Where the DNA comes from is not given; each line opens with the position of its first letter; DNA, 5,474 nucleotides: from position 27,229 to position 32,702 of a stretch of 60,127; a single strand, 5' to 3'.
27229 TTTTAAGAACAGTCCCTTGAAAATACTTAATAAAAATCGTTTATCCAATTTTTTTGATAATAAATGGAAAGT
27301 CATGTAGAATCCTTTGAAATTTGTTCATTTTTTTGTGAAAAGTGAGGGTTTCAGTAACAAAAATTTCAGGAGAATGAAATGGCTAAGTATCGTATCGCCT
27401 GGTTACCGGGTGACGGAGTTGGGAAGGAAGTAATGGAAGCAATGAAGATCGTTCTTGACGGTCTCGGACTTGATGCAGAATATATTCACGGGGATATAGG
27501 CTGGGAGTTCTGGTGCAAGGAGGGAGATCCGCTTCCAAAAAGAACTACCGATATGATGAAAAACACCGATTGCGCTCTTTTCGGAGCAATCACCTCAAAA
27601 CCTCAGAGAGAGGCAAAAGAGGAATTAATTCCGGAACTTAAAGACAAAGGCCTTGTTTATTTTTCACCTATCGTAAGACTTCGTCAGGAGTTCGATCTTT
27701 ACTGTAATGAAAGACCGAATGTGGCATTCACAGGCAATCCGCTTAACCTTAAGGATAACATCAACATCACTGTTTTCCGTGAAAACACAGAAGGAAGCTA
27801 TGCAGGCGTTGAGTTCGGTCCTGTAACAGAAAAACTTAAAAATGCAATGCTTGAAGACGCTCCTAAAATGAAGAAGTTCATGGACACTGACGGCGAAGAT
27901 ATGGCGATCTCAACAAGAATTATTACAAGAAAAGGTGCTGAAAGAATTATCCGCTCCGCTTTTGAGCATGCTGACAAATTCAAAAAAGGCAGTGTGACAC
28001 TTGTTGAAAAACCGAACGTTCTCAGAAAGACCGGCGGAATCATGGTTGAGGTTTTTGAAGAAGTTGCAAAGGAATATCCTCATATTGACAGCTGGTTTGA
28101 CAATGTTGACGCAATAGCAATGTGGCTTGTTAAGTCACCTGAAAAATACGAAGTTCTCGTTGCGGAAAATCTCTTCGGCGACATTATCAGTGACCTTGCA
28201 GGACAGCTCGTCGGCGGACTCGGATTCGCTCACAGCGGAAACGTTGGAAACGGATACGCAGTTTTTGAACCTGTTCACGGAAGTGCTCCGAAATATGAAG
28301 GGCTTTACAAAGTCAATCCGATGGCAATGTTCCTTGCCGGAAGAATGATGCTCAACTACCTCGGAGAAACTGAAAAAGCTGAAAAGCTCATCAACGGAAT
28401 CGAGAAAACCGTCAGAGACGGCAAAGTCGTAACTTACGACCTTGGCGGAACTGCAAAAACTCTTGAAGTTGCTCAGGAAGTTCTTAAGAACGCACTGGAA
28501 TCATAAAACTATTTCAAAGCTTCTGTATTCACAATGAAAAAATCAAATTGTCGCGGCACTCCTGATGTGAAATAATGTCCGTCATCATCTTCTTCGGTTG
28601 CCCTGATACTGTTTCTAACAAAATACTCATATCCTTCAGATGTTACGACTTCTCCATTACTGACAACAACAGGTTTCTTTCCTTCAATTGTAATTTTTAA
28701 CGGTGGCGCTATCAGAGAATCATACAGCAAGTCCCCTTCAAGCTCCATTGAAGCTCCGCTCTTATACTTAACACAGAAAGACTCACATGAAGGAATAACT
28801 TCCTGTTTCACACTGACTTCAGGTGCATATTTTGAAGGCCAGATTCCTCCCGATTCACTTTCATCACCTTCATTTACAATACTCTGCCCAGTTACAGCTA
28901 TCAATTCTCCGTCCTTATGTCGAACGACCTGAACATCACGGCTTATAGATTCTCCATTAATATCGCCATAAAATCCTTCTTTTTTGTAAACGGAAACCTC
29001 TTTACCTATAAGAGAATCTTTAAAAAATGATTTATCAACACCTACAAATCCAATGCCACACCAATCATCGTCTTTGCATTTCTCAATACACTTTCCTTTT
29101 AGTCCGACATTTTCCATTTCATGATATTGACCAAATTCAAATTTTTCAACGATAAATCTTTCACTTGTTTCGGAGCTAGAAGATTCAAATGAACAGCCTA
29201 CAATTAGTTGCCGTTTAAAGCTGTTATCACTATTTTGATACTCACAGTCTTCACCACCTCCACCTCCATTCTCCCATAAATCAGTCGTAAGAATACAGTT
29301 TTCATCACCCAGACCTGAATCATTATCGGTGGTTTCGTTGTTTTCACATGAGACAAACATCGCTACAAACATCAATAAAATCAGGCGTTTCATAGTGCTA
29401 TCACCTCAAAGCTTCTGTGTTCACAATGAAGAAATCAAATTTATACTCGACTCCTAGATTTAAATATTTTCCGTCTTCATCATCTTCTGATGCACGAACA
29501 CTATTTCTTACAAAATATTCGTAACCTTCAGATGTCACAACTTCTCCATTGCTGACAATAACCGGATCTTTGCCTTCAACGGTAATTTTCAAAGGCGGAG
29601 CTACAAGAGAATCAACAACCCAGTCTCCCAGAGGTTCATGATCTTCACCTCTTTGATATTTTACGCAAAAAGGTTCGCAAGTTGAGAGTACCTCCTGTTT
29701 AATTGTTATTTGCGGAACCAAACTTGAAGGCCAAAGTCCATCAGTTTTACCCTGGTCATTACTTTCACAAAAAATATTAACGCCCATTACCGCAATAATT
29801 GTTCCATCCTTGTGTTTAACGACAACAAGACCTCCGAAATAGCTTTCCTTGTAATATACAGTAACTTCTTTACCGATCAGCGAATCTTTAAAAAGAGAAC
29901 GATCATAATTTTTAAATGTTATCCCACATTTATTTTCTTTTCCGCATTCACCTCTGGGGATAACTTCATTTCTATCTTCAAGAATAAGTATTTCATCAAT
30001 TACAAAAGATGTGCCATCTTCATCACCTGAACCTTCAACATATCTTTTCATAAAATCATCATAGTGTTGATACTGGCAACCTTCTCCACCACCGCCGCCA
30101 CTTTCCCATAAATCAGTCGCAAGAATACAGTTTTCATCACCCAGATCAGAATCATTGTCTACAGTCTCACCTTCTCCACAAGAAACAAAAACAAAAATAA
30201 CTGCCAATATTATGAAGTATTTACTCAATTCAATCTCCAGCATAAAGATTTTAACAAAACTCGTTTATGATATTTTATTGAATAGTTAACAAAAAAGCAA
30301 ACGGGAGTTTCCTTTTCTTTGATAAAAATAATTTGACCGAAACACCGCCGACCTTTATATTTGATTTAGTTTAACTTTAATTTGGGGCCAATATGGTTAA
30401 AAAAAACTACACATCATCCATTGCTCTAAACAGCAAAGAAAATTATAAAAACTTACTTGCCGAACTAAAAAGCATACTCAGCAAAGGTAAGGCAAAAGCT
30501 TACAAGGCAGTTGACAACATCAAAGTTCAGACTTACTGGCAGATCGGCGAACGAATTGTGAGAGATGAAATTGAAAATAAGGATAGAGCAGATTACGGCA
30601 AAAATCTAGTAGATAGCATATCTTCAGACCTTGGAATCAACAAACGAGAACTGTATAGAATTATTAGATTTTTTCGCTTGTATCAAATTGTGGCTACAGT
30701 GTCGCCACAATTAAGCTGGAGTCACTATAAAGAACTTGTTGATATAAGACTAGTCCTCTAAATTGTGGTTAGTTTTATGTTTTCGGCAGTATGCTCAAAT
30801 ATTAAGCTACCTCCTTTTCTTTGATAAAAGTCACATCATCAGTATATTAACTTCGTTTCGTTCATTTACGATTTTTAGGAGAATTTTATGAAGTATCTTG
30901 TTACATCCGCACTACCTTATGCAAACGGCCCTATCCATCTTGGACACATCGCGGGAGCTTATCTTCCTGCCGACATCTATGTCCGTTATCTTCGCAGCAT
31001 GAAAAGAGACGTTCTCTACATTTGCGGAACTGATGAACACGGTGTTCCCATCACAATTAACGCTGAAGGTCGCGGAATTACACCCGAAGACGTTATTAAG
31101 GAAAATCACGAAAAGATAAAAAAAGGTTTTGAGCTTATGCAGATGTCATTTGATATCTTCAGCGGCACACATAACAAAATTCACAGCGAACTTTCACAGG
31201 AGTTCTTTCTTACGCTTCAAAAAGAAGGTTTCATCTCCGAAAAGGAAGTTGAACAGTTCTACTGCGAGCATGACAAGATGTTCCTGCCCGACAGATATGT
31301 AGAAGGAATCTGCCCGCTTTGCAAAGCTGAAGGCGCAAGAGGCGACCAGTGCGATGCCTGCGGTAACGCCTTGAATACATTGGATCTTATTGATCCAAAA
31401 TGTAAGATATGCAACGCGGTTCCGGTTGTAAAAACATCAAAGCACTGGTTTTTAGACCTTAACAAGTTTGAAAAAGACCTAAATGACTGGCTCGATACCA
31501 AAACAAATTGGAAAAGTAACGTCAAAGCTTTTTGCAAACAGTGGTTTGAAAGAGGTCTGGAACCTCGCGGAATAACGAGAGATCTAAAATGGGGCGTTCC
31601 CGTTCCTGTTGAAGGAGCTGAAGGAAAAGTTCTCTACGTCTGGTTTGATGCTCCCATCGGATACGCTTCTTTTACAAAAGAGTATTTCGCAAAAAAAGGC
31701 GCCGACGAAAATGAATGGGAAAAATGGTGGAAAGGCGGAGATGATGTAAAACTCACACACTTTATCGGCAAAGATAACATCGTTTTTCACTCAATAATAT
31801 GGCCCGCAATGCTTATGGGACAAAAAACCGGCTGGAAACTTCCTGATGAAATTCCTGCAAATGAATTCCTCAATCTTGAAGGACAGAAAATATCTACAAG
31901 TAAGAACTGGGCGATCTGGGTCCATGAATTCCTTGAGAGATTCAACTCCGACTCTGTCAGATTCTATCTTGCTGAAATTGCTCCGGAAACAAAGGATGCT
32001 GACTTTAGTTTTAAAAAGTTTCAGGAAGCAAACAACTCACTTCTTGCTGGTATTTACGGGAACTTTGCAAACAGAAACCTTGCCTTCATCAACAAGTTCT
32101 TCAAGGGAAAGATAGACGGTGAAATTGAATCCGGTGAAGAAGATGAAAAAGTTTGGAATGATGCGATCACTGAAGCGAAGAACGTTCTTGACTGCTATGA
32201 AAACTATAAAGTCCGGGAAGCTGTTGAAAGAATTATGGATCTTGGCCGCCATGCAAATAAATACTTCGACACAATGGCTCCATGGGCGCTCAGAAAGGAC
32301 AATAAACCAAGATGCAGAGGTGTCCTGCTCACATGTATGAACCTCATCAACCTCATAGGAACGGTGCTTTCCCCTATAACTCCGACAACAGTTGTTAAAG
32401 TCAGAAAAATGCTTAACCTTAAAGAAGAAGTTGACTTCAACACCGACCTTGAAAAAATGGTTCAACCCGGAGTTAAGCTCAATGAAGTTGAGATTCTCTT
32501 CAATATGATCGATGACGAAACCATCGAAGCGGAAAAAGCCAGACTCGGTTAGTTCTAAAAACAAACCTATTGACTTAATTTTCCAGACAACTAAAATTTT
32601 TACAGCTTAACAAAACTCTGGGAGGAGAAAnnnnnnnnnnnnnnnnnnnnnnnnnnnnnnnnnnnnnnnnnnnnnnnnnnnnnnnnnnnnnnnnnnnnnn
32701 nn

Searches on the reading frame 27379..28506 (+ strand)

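Call 29: search_protein_families(library=pfam, proteins=[window:27379-28506:+], max_evalue=0.001)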
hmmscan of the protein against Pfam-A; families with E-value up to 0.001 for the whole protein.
window:27379-28506:+ (375 aa): 1 family
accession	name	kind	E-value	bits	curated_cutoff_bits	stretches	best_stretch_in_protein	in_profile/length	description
PF00180.25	Iso_dh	-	1.2e-80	271.8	27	1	6-368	2-348/348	Isocitrate/isopropylmalate dehydrogenase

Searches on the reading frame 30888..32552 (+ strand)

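Call 30: search_protein_families(library=pfam, proteins=[window:30888-32552:+], max_evalue=0.001)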
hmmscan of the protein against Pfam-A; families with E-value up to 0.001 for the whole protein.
window:30888-32552:+ (554 aa): 5 families
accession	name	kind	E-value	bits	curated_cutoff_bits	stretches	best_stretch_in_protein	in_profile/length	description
PF09334.17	tRNA-synt_1g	-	1.5e-161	538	20.1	1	3-397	1-390/391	tRNA synthetases class I (M)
PF19303.5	Anticodon_3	-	2.6e-14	53.8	23.5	1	414-552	6-146/152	Anticodon binding domain of methionyl tRNA ligase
PF00133.28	tRNA-synt_1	-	3e-14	53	22.7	1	2-241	24-245/414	tRNA synthetases class I (I, L, M and V)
PF01406.26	tRNA-synt_1e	-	0.00042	20.2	27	0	325-365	244-284/301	tRNA synthetases class I (C) catalytic domain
PF08264.19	Anticodon_1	-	0.00044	20.6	25.1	1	430-505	12-86/148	Anticodon-binding domain of tRNA ligase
